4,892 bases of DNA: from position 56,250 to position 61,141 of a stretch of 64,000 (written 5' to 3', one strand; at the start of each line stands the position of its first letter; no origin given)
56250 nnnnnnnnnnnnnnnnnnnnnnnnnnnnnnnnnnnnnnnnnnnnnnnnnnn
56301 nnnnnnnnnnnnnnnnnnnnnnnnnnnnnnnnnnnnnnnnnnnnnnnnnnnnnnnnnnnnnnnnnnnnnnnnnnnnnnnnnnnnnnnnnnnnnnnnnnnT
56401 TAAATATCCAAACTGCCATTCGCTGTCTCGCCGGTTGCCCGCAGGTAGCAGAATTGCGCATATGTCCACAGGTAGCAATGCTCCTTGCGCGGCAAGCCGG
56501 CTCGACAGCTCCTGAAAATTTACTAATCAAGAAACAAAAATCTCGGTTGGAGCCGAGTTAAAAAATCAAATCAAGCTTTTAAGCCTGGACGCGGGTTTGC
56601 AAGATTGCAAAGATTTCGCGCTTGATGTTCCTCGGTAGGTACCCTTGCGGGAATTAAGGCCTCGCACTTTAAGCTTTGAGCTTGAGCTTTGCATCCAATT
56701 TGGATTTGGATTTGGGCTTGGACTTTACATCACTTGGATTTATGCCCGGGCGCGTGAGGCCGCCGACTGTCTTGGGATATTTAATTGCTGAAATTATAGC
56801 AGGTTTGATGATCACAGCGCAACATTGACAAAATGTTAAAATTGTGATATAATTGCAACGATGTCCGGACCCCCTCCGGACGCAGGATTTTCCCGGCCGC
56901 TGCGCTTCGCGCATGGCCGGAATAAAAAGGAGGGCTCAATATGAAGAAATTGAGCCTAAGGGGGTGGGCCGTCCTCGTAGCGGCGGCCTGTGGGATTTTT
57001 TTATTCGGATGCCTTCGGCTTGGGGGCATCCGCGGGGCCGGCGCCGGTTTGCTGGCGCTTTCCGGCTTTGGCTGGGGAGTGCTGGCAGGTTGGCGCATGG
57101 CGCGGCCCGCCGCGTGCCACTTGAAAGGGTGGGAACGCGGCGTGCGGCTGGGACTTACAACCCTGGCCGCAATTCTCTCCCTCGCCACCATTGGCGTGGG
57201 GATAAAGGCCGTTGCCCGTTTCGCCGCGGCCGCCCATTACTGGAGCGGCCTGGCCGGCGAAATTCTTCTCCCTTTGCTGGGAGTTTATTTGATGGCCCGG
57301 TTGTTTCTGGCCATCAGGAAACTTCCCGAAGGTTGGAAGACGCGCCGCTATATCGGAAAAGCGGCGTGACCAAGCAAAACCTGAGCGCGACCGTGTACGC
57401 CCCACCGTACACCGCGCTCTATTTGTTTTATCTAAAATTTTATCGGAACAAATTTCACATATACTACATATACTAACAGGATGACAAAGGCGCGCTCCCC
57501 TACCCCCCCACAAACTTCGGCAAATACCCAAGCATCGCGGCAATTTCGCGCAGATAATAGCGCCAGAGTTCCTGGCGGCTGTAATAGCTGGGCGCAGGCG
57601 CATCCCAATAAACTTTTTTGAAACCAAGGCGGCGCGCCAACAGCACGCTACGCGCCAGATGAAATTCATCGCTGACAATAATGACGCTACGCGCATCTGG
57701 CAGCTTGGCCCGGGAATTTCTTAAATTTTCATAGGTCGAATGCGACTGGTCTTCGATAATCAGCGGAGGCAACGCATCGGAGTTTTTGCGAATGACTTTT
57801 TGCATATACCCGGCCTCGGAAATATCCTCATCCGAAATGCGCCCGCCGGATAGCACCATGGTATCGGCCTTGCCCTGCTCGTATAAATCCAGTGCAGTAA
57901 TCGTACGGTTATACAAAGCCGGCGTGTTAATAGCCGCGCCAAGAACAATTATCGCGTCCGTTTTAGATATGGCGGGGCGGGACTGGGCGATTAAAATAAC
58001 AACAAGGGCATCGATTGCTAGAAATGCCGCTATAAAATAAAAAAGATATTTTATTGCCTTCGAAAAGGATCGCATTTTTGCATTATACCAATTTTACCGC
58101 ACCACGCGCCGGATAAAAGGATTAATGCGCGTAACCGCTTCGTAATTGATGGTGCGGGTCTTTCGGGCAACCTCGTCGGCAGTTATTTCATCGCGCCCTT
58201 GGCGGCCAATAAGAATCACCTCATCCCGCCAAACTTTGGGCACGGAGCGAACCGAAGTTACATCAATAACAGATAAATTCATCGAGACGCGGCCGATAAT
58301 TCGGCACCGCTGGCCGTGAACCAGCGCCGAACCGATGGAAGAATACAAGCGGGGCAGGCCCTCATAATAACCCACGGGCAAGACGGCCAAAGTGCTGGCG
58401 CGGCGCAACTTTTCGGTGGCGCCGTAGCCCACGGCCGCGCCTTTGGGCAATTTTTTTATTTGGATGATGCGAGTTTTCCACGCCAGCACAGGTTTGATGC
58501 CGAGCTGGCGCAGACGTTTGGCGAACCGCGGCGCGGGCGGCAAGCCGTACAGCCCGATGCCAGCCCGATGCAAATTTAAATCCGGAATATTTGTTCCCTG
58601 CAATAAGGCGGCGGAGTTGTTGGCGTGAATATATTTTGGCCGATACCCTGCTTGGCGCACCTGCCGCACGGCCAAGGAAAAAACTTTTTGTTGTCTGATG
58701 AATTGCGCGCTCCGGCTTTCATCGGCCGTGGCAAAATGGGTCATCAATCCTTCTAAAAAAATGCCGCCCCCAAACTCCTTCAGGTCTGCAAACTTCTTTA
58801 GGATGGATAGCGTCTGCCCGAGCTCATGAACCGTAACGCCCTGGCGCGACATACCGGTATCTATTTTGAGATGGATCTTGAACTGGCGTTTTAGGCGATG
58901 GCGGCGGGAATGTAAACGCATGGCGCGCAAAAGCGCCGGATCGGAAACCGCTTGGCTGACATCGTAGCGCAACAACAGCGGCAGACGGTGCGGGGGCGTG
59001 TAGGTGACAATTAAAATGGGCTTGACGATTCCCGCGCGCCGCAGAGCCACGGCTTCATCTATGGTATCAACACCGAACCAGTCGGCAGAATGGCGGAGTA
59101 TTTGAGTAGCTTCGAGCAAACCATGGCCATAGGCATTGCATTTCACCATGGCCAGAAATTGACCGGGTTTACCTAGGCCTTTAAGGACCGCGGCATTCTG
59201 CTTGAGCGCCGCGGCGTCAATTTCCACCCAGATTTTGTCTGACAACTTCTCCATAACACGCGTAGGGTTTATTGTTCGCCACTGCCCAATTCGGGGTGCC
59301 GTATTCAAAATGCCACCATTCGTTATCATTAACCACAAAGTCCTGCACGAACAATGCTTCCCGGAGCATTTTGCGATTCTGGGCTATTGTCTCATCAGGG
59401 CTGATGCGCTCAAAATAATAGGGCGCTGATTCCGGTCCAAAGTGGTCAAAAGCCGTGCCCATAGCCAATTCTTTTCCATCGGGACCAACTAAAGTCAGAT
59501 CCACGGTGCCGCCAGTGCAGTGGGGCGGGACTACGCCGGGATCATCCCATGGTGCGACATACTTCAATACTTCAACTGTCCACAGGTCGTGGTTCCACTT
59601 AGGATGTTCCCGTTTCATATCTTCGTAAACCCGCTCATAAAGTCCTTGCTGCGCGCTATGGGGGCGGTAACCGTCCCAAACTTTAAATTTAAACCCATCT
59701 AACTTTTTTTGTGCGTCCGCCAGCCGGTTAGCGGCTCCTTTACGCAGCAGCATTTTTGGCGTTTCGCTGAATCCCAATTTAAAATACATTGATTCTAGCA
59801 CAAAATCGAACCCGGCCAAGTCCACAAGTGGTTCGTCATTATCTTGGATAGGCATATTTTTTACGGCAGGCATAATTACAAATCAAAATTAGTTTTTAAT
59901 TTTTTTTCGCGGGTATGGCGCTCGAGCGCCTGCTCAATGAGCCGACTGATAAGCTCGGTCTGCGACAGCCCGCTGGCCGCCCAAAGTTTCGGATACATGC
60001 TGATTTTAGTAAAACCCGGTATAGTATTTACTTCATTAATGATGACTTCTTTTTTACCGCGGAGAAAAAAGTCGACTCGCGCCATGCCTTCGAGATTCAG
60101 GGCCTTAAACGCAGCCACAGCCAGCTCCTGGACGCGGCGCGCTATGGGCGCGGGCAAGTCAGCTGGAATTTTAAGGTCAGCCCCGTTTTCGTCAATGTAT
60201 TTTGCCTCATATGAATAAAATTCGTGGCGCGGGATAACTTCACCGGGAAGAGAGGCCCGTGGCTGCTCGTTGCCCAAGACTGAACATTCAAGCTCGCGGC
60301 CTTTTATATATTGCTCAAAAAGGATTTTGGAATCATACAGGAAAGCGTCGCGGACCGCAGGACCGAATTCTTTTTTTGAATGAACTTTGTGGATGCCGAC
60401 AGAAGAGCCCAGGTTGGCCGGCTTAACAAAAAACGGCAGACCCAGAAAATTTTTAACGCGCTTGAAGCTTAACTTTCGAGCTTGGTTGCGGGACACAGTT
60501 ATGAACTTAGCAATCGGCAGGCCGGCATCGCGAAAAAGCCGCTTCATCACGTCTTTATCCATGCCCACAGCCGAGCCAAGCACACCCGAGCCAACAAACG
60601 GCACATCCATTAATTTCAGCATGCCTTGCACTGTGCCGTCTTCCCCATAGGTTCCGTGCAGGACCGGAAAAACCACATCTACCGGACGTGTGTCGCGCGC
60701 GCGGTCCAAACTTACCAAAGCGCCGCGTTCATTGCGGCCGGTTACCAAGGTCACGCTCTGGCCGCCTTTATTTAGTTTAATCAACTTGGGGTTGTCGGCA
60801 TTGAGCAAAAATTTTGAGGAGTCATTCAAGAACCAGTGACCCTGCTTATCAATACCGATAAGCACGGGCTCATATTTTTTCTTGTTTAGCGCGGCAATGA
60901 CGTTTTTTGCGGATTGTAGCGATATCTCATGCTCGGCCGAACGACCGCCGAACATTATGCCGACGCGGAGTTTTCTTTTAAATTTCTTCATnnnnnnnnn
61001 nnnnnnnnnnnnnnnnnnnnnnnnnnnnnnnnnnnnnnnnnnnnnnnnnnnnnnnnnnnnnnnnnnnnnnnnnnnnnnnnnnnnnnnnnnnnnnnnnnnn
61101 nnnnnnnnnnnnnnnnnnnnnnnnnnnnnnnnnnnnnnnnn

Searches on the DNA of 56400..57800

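Call 73: search_rna_families(source=window, start=56400, end=57800, threshold=evalue, max_evalue=0.1)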
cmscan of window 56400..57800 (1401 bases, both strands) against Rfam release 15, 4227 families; matches with E-value up to 0.1: 0.
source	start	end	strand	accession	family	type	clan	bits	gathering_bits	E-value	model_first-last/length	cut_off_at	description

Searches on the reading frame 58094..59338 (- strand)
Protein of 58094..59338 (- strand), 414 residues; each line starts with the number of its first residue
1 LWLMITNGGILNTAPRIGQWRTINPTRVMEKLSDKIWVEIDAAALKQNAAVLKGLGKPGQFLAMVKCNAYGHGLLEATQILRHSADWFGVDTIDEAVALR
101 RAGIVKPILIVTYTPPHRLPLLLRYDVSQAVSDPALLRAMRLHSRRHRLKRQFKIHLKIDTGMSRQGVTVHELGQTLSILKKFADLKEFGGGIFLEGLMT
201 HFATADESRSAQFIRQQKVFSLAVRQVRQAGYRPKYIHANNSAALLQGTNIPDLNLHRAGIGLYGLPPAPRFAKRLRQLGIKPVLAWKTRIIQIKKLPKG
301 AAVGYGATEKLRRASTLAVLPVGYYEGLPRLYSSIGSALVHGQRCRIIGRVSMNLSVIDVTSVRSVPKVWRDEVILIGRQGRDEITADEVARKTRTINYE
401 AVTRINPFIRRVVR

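Call 86: search_protein_families(library=pfam, max_evalue=0.00001, proteins=[window:58094-59338:-])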
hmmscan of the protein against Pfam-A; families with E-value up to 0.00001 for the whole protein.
window:58094-59338:- (414 aa): 2 families
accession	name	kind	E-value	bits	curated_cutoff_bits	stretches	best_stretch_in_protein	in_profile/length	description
PF01168.26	Ala_racemase_N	-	7.4e-57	193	24.1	1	40-268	1-220/220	Alanine racemase, N-terminal domain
PF00842.27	Ala_racemase_C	-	7.3e-38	129.5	25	1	284-412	1-126/127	Alanine racemase, C-terminal domain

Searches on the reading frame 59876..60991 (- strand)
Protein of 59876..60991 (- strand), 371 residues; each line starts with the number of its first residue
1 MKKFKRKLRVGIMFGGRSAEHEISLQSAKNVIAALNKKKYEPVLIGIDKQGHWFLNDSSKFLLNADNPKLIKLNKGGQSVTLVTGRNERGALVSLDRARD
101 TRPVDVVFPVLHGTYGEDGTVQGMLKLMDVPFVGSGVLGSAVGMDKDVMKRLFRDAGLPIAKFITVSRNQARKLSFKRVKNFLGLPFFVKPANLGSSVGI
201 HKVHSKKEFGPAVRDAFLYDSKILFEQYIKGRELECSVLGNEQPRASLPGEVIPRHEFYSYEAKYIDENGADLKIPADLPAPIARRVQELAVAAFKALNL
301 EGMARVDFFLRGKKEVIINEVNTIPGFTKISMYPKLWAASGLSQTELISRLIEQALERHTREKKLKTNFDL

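Call 86: search_protein_families(library=pfam, max_evalue=0.00001, proteins=[window:59876-60991:-])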
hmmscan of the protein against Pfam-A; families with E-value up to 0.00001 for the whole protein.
window:59876-60991:- (371 aa): 3 families
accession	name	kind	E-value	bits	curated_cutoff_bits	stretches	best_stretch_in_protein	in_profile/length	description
PF07478.18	Dala_Dala_lig_C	-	2.7e-72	243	24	1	152-353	1-204/204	D-ala D-ala ligase C-terminus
PF01820.27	Dala_Dala_lig_N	-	3.5e-38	131.3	34.6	1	9-135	1-121/121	D-ala D-ala ligase N-terminus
PF02222.28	ATP-grasp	-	6e-09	36.2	27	1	152-322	2-160/179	ATP-grasp domain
